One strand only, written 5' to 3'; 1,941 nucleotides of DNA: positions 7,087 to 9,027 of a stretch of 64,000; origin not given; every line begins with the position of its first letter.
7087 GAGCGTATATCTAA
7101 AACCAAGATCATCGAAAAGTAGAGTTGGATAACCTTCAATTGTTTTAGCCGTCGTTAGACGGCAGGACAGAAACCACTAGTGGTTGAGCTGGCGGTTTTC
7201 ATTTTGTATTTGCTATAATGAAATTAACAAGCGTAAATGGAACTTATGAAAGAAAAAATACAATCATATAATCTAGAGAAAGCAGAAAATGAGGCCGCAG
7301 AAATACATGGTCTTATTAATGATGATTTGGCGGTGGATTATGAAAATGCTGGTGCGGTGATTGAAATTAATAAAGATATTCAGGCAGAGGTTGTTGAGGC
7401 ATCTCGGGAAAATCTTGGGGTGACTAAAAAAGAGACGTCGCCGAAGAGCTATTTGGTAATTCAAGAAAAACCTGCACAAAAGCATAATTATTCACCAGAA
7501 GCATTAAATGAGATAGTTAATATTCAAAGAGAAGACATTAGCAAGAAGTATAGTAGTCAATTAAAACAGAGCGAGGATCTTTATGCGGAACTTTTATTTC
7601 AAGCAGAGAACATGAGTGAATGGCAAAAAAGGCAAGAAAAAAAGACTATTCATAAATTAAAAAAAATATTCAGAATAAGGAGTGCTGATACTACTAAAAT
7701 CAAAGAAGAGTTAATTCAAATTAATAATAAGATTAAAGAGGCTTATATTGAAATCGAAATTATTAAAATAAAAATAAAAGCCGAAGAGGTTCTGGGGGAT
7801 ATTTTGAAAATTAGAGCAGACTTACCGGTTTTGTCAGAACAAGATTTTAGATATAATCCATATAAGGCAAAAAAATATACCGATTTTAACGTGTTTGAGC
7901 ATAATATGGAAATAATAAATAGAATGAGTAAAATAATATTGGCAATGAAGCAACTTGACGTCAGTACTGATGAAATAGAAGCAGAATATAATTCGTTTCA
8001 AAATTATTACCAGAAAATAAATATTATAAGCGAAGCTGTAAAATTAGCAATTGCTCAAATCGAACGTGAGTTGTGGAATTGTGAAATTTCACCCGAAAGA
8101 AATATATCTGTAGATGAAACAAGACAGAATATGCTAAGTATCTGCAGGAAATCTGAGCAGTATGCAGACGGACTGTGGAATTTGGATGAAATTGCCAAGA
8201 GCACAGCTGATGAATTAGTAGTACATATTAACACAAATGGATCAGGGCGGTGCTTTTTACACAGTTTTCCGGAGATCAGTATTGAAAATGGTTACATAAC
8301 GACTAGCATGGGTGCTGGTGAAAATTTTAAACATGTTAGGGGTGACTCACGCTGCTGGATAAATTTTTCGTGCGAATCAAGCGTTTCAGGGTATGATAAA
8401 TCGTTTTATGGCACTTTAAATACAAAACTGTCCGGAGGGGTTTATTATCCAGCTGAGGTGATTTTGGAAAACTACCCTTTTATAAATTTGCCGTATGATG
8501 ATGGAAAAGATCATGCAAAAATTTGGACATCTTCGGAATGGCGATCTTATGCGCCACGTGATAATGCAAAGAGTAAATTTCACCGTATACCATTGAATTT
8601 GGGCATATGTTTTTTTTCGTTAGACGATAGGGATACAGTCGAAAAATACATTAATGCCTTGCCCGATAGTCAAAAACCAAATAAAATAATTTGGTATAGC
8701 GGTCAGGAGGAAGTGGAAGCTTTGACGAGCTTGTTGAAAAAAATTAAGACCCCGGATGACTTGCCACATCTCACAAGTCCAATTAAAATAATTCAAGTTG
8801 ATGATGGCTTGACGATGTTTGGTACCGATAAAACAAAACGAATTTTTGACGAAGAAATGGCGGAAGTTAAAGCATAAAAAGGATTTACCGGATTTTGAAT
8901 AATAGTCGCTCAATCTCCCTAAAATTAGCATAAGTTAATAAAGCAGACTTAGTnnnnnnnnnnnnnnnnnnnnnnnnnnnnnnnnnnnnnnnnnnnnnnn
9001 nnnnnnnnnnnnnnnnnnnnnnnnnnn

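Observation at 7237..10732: Two tandem, mutually paralogous large proteins of unknown function inside a terminator-bounded islet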

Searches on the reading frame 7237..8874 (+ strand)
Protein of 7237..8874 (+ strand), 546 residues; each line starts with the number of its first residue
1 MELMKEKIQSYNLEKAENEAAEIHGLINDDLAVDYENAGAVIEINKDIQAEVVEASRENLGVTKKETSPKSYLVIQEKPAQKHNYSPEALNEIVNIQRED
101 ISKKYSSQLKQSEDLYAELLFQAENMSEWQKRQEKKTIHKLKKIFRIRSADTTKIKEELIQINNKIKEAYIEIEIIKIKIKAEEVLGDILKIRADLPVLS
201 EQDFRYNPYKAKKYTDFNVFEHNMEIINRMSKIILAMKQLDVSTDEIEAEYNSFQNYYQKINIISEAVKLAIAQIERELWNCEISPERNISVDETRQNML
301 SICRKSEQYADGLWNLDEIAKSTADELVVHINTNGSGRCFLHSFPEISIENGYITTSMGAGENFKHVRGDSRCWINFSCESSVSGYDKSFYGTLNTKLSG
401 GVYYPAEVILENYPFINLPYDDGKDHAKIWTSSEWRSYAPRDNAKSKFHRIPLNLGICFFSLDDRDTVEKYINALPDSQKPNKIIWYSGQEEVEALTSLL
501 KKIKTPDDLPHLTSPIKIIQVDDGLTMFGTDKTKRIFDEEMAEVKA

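Call 4: search_protein_families(library=pfam, proteins=[window:7237-8874:+], max_evalue=1)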
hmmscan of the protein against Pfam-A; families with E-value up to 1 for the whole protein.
window:7237-8874:+ (546 aa): 0 families

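Call 5: search_protein_families(library=ncbifam, proteins=[window:7237-8874:+], max_evalue=1)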
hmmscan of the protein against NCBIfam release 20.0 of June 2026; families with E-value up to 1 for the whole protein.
window:7237-8874:+ (546 aa): 1 family
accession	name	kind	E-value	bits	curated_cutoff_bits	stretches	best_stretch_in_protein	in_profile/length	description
NF003132.0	PRK04046.2-4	equivalog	0.45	10.2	278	1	161-266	33-134/219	translation initiation factor IF-6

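Call 6: find_homologous_proteins(query=window:7237-8874:+)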
Query window:7237-8874:+ (546 aa): 5 proteins with E <= 0.001 among 8000 candidates.
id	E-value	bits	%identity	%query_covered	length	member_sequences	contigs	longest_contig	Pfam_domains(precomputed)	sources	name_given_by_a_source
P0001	0.0e+0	1212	100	99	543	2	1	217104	-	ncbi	ncbi:MAG: hypothetical protein WC120_00205 [Parcubacteria group bacterium]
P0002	1.3e-77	280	46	56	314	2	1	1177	-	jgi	-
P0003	3.9e-53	199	36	61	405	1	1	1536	-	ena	-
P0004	7.0e-51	191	35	60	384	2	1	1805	-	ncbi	-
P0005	9.9e-33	132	34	47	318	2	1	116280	-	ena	-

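Call 17: search_protein_families(library=padloc, proteins=[window:7237-8874:+], max_evalue=1)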
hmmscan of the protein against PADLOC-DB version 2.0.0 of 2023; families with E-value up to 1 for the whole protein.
window:7237-8874:+ (546 aa): 0 families

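Call 18: search_protein_families(library=phrogs, proteins=[window:7237-8874:+], max_evalue=1)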
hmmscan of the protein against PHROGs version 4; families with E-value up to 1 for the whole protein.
window:7237-8874:+ (546 aa): 0 families
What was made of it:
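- Tried and rejected: Pfam, NCBIfam, PADLOC and PHROGs scans of both proteins gave nothing (calls 4, 5, 17, 18).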

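Call 33: search_protein_representatives(alignment_id=A2)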
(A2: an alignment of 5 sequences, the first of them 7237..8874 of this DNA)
Query: 5 sequences, 396 profile positions. Proteins with E-value up to 0.001 (for the whole library): 12; up to 1e-10: 9; up to 1e-30: 8. The best 12 are listed.
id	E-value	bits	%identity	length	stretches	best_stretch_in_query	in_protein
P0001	8.7e-171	584.6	-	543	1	4-395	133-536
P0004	3.4e-168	576.1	-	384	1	18-393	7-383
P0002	2.4e-148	510.7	-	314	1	83-395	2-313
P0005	5.3e-147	506.3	-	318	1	5-318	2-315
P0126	5.4e-117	407.5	-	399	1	19-389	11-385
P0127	3.3e-110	385.1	-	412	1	37-395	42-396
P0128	2.4e-75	270.3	-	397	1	53-394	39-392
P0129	5.0e-42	160.6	-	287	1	156-393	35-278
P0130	3.8e-27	111.7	-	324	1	171-377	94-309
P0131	9.4e-05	37.9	-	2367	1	264-368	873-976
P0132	3.7e-04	36.0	-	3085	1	264-367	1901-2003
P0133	5.1e-04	35.5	-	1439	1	262-361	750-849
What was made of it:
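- Checked: An exhaustive HMM search with the ORF-A family does not reach the ORF-B family (call 33).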

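Call 34: search_protein_families(library=pfam, proteins=[P0131, P0132, P0133, P0130, P0129], max_evalue=0.001)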
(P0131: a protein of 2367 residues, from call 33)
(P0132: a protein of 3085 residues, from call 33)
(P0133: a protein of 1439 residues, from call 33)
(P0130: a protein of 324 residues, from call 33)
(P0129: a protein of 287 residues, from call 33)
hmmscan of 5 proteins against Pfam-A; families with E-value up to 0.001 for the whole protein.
P0131 (2367 aa): 3 families
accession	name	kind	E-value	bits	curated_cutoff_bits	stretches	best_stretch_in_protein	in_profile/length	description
PF08241.18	Methyltransf_11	-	1.4e-08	35.6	21.2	1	2043-2175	2-94/95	Methyltransferase domain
PF13649.12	Methyltransf_25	-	7.1e-08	33.5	27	0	2115-2172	46-97/97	Methyltransferase domain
PF13847.12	Methyltransf_31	-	0.00021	21.5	27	0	2036-2074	2-43/145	Methyltransferase domain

P0132 (3085 aa): 3 families
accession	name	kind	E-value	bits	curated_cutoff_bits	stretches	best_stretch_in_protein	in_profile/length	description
PF08241.18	Methyltransf_11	-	2.7e-10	41.2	21.2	1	2758-2890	2-94/95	Methyltransferase domain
PF13649.12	Methyltransf_25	-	2.7e-09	38.1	27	0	2818-2887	34-97/97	Methyltransferase domain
PF13847.12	Methyltransf_31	-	9.9e-06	25.7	27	0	2474-2535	13-77/145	Methyltransferase domain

P0133 (1439 aa): 0 families

P0130 (324 aa): 0 families

P0129 (287 aa): 0 families

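Call 36: find_encoding_contigs(protein=P0005, flank=8000, max_places=3)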
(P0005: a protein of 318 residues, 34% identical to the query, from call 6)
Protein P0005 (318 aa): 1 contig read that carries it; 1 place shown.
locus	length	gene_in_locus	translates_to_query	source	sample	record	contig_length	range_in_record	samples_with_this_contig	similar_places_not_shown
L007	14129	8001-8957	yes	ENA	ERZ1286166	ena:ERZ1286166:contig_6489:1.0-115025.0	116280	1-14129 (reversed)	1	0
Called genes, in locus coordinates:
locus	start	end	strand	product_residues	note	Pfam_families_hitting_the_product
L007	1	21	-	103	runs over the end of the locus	-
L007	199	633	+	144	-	PF03951:Gln-synt_N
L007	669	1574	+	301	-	PF00120:Gln-synt_C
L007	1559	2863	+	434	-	PF00909:Ammonium_transp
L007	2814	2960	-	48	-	-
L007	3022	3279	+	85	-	PF02201:SWIB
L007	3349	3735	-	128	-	PF09685:MamF_MmsF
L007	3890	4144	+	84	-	PF01326:PPDK_N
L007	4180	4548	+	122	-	PF01326:PPDK_N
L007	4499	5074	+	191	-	PF01326:PPDK_N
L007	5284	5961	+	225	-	PF02896:PEP-utilizers_C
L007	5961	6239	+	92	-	PF02896:PEP-utilizers_C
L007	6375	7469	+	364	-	PF01118:Semialdhyde_dh, PF02774:Semialdhyde_dhC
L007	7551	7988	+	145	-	-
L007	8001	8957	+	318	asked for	-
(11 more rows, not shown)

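Call 62: find_related_loci(query=A2, collection=metagenome_contigs, flank=10000)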
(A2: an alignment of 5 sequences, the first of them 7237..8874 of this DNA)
Query A2 (546 aa) in metagenome_contigs; peptide patterns used: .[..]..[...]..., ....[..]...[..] (x = any residue, [..] = any of these).
426 stretches matched a pattern; 2 encode a relative of the query (tblastn E <= 1e-3); 2 distinct loci.
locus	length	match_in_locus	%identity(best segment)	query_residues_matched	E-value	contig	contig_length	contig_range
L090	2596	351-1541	38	140-540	8e-91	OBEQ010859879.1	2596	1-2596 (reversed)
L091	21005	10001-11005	33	207-530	4e-50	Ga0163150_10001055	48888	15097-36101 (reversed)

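Call 82: search_protein_families(library=phrogs, proteins=[P0131, P0132, P0133], max_evalue=0.01)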
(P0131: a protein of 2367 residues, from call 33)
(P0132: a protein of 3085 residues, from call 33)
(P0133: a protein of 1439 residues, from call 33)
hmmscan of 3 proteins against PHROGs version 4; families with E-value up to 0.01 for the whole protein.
P0131 (2367 aa): 0 families

P0132 (3085 aa): 0 families

P0133 (1439 aa): 0 families

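Call 86: find_encoding_contigs(protein=P0133, flank=8000, max_places=2)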
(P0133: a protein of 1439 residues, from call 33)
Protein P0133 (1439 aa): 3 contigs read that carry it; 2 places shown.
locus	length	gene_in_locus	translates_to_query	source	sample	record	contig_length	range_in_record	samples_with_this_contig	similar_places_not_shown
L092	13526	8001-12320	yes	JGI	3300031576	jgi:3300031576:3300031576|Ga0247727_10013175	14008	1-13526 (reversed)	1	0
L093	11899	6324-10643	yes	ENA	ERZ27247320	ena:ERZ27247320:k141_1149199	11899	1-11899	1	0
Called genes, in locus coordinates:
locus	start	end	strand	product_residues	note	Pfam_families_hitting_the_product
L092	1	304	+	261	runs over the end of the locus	?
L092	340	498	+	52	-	-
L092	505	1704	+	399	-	PF00817:IMS, PF11798:IMS_HHH, PF21999:IMS_HHH_1, PF11799:IMS_C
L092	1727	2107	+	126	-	PF04126:Cyclophil_like, PF18050:Cyclophil_like2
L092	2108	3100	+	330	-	PF02646:RmuC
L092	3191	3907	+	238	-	PF02578:Cu-oxidase_4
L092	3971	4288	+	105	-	PF03091:CutA1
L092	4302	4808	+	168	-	PF00578:AhpC-TSA, PF08534:Redoxin, PF00085:Thioredoxin (weak), PF13098:Thioredoxin_2 (weak), PF13905:Thioredoxin_8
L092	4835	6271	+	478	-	PF17767:NAPRTase_N, PF04095:NAPRTase, PF17956:NAPRTase_C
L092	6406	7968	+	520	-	-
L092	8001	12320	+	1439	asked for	-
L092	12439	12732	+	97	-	PF01909:NTP_transf_2, PF18765:Polbeta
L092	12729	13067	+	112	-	PF01934:HepT-like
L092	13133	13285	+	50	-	-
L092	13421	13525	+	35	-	?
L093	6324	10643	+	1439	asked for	-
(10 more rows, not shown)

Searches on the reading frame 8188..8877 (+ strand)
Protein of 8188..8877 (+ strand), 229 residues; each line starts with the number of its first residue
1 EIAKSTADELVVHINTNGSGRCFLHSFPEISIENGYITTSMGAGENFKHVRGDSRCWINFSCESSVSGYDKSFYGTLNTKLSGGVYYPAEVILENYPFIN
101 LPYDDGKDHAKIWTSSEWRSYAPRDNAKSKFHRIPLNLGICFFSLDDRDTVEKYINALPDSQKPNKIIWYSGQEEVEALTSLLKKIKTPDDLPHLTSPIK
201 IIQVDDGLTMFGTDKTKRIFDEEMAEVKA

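Call 73: search_protein_families(library=pfam, proteins=[window:8188-8877:+], max_evalue=10)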
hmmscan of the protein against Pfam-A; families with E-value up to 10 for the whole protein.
window:8188-8877:+ (229 aa): 0 families
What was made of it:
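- Tried and rejected: Pfam scans of their sub-domains also gave nothing (call 73).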
